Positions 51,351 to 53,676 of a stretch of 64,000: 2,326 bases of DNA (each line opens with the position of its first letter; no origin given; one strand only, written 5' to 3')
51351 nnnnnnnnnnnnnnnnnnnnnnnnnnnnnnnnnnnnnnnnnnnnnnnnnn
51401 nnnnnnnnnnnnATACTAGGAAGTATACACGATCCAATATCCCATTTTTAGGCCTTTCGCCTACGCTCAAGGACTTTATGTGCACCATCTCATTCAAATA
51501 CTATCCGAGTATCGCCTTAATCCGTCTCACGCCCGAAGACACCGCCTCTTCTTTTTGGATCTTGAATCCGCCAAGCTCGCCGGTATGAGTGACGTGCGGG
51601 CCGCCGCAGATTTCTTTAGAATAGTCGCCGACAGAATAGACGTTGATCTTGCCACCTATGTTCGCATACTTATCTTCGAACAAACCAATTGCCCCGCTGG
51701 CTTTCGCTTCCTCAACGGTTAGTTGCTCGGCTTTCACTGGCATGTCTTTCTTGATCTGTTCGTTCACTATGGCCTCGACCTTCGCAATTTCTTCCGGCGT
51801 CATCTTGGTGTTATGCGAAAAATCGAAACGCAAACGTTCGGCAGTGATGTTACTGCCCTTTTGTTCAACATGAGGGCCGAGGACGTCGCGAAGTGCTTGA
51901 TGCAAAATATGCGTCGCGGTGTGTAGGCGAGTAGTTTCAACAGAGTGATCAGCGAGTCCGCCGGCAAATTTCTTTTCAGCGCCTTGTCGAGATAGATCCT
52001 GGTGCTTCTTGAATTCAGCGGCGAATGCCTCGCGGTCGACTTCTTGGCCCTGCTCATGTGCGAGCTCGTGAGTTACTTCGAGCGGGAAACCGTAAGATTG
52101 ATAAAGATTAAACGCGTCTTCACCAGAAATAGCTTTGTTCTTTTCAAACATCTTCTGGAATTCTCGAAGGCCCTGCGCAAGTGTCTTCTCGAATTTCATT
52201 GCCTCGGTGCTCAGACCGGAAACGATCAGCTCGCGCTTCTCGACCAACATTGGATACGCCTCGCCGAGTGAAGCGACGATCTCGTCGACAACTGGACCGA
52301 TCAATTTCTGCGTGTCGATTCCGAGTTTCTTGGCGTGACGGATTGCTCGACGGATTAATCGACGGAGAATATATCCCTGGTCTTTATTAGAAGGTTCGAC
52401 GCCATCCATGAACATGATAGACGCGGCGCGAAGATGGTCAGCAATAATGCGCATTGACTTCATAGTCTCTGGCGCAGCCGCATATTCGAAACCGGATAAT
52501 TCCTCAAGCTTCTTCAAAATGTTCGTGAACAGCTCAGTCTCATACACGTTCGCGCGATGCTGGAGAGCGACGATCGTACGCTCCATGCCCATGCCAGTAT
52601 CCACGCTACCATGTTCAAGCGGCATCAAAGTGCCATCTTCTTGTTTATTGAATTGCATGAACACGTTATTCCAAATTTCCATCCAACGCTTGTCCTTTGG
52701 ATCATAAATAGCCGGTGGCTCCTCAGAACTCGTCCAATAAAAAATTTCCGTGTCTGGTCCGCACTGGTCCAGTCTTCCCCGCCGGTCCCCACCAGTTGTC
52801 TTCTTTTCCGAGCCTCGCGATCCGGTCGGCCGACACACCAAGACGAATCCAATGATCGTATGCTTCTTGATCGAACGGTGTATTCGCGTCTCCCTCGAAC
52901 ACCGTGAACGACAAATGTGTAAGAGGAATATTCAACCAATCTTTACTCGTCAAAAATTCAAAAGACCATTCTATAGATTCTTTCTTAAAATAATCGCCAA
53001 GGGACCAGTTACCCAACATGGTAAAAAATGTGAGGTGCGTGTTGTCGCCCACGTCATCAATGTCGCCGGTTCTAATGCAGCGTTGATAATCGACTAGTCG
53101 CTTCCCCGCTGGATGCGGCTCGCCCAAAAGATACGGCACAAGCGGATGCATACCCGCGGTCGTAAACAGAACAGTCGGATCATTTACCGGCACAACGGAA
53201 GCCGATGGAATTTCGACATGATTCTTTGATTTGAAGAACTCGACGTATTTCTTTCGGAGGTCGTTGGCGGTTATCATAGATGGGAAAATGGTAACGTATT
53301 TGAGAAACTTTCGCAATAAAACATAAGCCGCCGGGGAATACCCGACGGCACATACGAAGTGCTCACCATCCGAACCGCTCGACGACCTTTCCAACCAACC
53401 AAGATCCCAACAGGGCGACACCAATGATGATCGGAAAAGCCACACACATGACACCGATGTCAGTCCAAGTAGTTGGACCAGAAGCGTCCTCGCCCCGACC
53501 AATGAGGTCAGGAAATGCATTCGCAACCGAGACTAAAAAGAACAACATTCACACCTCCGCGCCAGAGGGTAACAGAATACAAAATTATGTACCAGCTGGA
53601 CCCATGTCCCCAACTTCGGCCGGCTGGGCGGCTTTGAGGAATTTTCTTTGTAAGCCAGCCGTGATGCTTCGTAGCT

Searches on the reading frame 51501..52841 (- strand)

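Call 3: search_protein_families(library=pfam, proteins=[window:51501-52841:-], max_evalue=0.1)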
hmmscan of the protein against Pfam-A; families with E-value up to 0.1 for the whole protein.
window:51501-52841:- (446 aa): 2 families
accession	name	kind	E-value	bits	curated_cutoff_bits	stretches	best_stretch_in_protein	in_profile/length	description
PF01411.24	tRNA-synt_2c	-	2.6e-78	264.4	30.3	1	24-295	162-437/552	tRNA synthetases class II (A)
PF07973.19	tRNA_SAD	-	9.4e-17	61.2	24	1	399-441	1-43/44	Threonyl and Alanyl tRNA synthetase second additional domain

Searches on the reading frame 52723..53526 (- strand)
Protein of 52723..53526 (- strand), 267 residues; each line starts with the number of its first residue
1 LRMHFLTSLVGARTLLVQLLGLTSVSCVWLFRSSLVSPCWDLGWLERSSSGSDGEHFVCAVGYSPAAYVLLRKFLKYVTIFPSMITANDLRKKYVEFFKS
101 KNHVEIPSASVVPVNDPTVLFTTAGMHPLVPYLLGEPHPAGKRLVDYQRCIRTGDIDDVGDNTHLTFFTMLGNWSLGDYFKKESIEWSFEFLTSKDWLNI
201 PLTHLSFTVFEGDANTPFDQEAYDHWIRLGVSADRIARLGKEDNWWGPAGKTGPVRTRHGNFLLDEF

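Call 3: search_protein_families(library=pfam, proteins=[window:52723-53526:-], max_evalue=0.1)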
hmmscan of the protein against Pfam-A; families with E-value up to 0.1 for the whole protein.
window:52723-53526:- (267 aa): 1 family
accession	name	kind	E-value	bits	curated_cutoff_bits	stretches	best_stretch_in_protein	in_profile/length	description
PF01411.24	tRNA-synt_2c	-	3.1e-52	178.3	30.3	1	90-254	2-164/552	tRNA synthetases class II (A)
